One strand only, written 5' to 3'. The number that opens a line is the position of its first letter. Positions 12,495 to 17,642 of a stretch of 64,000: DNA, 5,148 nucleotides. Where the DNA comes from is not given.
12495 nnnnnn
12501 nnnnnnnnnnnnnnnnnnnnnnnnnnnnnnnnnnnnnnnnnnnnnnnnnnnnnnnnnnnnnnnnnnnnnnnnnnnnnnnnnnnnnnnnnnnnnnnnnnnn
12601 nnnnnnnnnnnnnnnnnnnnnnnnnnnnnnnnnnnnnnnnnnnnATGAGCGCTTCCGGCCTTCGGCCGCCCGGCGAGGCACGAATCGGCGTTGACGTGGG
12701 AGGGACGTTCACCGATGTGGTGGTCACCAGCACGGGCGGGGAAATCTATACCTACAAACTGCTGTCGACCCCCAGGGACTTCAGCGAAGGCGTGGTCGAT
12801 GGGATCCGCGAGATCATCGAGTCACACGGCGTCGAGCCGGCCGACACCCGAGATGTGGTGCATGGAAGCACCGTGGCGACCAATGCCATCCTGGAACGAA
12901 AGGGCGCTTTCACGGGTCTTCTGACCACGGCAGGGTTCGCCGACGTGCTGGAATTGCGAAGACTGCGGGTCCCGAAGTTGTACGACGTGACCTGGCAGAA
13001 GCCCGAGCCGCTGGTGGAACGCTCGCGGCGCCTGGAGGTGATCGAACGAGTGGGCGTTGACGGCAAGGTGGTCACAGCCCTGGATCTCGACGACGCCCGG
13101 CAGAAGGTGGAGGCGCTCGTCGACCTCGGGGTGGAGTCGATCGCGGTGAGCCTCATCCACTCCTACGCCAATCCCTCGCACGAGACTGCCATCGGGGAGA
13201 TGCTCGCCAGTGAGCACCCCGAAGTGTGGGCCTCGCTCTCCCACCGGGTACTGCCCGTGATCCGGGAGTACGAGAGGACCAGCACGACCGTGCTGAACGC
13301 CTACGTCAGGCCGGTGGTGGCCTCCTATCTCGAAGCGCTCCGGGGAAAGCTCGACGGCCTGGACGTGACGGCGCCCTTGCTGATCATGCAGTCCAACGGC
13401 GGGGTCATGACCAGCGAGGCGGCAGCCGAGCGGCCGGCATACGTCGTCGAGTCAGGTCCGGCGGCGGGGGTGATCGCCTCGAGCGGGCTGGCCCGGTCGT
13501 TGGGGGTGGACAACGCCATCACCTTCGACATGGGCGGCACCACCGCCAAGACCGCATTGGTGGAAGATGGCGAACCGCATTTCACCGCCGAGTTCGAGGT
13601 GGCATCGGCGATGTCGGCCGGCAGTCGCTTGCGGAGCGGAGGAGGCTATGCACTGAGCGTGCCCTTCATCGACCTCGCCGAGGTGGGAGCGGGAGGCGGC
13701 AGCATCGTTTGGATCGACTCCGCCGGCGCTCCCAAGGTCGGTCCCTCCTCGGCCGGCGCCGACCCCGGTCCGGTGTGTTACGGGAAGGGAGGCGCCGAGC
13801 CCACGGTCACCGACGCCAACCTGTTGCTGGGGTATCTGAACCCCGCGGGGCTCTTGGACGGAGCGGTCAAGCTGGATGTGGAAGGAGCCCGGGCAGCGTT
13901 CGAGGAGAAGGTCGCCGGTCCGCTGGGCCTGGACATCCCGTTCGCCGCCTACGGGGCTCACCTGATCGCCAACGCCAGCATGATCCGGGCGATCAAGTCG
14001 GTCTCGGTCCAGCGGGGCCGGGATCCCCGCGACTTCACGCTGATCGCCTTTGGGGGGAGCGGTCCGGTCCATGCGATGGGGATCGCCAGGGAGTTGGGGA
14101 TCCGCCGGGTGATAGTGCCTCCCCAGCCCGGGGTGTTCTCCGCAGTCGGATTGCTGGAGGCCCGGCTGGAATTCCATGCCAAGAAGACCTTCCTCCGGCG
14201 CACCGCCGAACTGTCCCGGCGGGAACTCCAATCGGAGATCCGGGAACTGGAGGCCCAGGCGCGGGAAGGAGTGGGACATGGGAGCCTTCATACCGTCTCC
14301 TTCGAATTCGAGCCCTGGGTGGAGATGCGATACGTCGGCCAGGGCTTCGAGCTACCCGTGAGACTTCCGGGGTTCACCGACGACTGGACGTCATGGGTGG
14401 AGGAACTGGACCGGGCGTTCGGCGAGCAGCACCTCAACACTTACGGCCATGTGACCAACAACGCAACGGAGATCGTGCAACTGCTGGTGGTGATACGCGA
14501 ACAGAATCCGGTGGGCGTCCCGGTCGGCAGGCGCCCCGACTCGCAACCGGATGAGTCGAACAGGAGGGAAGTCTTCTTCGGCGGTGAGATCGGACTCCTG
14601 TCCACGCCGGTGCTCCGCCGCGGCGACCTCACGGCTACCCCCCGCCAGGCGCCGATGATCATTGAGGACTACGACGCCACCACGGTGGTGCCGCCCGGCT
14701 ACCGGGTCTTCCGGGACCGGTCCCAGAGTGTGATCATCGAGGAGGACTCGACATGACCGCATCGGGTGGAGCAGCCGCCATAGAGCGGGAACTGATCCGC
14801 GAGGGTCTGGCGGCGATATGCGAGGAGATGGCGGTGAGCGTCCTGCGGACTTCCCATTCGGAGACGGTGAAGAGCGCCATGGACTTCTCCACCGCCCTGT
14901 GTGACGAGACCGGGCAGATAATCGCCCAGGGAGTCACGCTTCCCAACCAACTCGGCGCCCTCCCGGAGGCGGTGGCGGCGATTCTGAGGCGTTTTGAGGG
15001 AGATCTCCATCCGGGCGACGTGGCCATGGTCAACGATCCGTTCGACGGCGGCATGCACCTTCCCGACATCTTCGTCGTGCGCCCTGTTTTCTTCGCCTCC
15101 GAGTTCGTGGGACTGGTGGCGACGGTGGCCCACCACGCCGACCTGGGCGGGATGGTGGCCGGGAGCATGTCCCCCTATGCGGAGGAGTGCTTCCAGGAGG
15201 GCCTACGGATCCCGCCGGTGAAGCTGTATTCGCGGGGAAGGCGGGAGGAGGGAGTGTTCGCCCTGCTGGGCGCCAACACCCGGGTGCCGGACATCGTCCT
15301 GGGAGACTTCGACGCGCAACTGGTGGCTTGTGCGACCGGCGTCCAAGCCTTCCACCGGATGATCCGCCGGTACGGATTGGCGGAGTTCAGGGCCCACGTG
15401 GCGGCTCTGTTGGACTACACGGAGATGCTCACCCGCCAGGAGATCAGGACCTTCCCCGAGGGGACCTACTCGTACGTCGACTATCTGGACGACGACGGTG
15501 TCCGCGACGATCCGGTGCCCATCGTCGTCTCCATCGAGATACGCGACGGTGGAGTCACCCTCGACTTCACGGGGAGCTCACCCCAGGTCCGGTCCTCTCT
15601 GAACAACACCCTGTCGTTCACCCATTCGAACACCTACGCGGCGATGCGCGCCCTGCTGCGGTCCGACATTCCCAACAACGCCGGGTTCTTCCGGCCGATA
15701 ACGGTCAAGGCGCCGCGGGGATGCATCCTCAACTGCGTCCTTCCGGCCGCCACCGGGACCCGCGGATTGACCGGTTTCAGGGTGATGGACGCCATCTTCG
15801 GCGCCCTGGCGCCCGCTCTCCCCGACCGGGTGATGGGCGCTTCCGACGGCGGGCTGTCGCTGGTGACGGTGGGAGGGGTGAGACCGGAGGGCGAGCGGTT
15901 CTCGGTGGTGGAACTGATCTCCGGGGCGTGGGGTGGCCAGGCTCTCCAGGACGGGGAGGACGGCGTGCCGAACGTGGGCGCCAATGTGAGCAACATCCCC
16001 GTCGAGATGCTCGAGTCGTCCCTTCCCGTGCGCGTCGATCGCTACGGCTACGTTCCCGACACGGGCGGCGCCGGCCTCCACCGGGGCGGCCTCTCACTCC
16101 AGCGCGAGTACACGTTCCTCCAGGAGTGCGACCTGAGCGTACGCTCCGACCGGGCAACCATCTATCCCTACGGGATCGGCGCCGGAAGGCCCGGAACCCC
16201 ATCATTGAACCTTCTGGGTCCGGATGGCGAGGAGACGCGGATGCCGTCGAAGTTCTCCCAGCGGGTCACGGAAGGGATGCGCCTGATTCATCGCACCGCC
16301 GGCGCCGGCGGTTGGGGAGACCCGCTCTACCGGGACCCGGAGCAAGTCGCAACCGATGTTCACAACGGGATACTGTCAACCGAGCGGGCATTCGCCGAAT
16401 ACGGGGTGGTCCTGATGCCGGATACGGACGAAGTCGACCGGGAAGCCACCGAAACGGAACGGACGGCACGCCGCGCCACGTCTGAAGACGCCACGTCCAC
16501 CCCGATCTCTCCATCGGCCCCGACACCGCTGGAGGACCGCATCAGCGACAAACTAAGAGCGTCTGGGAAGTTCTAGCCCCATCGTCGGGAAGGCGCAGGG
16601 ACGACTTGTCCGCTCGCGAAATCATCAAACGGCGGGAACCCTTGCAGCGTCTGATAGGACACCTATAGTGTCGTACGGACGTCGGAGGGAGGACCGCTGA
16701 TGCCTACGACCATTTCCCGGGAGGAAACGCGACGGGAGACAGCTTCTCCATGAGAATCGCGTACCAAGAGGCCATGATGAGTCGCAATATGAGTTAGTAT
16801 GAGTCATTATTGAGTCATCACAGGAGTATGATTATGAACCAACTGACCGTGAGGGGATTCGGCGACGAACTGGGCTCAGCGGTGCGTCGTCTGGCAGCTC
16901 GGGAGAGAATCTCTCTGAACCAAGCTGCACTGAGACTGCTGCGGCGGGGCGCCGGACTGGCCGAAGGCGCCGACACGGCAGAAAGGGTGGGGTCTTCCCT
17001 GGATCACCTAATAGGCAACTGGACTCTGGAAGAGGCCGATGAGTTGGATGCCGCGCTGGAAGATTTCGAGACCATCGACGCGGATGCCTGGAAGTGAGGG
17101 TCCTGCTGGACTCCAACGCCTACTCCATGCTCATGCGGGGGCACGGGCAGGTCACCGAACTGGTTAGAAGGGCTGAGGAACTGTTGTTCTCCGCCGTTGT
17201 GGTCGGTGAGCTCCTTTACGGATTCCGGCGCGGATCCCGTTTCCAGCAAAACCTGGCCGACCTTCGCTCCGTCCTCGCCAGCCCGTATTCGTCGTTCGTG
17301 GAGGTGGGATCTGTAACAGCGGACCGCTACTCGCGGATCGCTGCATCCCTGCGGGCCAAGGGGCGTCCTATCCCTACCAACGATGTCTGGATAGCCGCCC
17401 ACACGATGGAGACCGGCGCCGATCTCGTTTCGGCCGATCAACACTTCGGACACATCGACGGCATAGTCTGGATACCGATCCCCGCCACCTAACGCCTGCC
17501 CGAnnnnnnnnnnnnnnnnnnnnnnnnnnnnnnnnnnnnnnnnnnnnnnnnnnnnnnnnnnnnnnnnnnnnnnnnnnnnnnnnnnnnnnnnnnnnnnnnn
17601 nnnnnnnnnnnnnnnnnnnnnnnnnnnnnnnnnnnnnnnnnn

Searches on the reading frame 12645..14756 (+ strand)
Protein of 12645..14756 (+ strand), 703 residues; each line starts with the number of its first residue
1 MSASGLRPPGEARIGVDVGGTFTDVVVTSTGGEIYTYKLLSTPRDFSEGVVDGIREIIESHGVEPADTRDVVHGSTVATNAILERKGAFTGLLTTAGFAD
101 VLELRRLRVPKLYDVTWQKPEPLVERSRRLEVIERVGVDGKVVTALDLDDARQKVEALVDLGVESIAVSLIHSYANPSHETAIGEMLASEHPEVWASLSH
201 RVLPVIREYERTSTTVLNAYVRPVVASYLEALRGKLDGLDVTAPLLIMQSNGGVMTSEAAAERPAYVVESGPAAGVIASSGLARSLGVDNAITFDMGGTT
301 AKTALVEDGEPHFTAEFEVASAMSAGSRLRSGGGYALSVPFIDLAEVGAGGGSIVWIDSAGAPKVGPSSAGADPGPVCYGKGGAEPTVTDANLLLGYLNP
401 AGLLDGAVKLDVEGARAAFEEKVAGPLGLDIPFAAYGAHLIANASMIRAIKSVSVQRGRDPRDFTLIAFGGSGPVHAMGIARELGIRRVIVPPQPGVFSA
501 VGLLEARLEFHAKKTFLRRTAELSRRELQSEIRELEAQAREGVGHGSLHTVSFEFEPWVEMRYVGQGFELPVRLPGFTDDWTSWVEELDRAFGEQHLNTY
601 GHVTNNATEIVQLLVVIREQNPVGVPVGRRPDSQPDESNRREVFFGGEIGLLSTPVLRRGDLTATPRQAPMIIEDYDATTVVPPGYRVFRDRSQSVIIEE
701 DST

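Call 6: search_protein_families(library=pfam, proteins=[window:12645-14756:+])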
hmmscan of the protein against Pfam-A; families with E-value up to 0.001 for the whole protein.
window:12645-14756:+ (703 aa): 4 families
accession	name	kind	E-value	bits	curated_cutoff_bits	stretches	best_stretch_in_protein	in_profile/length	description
PF01968.24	Hydantoinase_A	-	9.4e-97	324.2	22.9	1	211-509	1-288/291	Hydantoinase/oxoprolinase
PF05378.19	Hydant_A_N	-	1.3e-51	175.3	25.2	1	13-189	1-174/176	Hydantoinase/oxoprolinase N-terminal region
PF19278.4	Hydant_A_C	-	4.5e-05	23.4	21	0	525-692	11-184/193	Hydantoinase/oxoprolinase C-terminal domain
PF01869.26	BcrAD_BadFG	-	0.00034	20.7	31.5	0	14-75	1-69/271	BadF/BadG/BcrA/BcrD ATPase family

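Call 7: search_protein_families(library=ncbifam, proteins=[window:12645-14756:+])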
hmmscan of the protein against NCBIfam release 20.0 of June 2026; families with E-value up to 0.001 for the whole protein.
window:12645-14756:+ (703 aa): 4 families
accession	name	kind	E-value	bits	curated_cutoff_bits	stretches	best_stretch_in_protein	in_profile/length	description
NF050156.1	CapLactmsAlpCapA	equivalog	1e-153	513.2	1000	1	13-699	2-686/689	caprolactamase subunit alpha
NF042975.2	AcphenoCarb_ApcC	equivalog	2.2e-80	270.8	1500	1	14-699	11-710/733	acetophenone carboxylase subunit gamma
NF042960.1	AcphenoCarb_ApcA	equivalog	2.3e-53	181.4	1250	1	14-502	4-467/658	acetophenone carboxylase subunit alpha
NF007108.0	PRK09557.1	equivalog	0.00076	18.9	443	0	13-61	3-51/303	fructokinase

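Call 72: search_solved_structures(query=window:12645-14756:+, max_evalue=1e-20)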
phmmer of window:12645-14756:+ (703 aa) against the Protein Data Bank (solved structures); distinct sequences matched with E-value up to 1e-20: 6.
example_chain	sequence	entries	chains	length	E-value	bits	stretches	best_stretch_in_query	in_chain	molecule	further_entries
7hk5_A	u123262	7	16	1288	7.8e-136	457.6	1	13-696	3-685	N-methylhydantoinase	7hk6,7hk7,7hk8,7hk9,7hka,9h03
6yra_A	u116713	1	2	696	2.9e-112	379.7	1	11-694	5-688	5-oxoprolinase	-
5l9w_B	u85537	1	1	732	8.8e-77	262.5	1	14-503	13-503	Acetophenone carboxylase gamma subunit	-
5svb_B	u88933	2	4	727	9.6e-61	209.5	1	14-691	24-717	Acetone carboxylase beta subunit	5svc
5m45_B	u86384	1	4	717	1.9e-60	208.5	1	14-691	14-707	Acetone carboxylase beta subunit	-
5l9w_b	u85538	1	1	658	6.1e-49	170.5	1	14-521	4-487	Acetophenone carboxylase alpha subunit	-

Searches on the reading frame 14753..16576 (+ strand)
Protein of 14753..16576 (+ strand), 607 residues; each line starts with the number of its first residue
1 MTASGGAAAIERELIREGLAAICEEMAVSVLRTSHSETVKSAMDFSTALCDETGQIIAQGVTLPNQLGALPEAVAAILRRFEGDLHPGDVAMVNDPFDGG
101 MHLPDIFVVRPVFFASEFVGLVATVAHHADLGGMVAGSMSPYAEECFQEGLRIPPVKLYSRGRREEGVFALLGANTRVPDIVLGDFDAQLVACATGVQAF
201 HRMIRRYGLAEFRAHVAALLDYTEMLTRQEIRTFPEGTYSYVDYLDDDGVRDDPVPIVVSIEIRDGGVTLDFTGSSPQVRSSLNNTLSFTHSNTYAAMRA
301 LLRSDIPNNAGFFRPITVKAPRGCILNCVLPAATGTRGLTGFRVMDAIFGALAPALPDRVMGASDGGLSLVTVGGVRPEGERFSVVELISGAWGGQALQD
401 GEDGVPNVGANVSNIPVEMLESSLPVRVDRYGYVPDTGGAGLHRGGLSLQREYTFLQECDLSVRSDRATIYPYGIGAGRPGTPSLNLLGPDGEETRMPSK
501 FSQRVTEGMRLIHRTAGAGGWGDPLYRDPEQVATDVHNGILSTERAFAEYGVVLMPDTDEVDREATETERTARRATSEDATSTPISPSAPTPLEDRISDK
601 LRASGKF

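Call 6: search_protein_families(library=pfam, proteins=[window:14753-16576:+])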
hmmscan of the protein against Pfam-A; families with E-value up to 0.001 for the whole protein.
window:14753-16576:+ (607 aa): 1 family
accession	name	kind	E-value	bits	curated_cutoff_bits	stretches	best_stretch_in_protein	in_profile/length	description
PF02538.19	Hydantoinase_B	-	1e-169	565.8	26.8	1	10-524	3-519/519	Hydantoinase B/oxoprolinase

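Call 7: search_protein_families(library=ncbifam, proteins=[window:14753-16576:+])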
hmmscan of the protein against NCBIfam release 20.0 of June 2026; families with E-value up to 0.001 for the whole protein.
window:14753-16576:+ (607 aa): 2 families
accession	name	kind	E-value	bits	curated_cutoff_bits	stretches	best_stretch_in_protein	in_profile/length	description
NF050157.1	CapLactmsBetCapB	equivalog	3.9e-85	286.3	1000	1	14-570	8-575/577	caprolactamase subunit beta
NF042976.1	AcphenoCarb_ApcD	equivalog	4.8e-32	111.1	1500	2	29-448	50-482/685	acetophenone carboxylase subunit delta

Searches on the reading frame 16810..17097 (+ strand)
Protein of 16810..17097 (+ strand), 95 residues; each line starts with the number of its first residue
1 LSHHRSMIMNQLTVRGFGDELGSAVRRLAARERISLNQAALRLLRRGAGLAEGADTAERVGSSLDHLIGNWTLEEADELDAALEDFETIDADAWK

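Call 6: search_protein_families(library=pfam, proteins=[window:16810-17097:+])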
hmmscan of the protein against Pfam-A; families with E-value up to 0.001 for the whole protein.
window:16810-17097:+ (95 aa): 1 family
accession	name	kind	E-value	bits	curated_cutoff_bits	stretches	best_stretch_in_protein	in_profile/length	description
PF22513.2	FitA-like_RHH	-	0.00035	20.9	27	1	11-46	2-37/39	Antitoxin FitA-like, ribbon-helix-helix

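Call 7: search_protein_families(library=ncbifam, proteins=[window:16810-17097:+])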
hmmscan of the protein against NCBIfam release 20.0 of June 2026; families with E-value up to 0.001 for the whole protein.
window:16810-17097:+ (95 aa): 0 families

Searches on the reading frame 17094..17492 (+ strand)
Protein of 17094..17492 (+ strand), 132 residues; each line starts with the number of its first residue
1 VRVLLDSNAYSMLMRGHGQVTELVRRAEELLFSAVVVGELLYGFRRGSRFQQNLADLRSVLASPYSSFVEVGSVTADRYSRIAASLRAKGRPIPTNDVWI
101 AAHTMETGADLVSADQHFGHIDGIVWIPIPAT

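Call 6: search_protein_families(library=pfam, proteins=[window:17094-17492:+])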
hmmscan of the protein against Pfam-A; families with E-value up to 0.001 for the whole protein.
window:17094-17492:+ (132 aa): 1 family
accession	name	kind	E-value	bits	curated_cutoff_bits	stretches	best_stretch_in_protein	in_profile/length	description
PF01850.27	PIN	-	5.4e-14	53.3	23.6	1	3-123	1-119/120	PIN domain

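Call 7: search_protein_families(library=ncbifam, proteins=[window:17094-17492:+])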
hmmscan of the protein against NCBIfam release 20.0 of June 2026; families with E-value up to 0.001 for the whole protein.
window:17094-17492:+ (132 aa): 4 families
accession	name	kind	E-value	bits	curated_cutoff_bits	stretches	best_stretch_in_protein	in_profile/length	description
NF047863.1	VapCLeptosp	equivalog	4.8e-11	43.1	140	1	4-123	2-123/130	type II toxin-antitoxin system tRNA(fMet)-specific endonuclease VapC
NF047959.1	TA_toxin_VapC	equivalog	5.3e-10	39.5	80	1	15-123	13-121/125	type II toxin-antitoxin system VapC family toxin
NF010285.0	PRK13725.1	subfamily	0.00011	22.1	143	1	28-124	31-126/132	tRNA(fMet)-specific endonuclease VapC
TIGR00028.1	Mtu_PIN_fam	subfamily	0.00088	19.5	73.6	0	56-130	69-141/143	TA system VapC family ribonuclease toxin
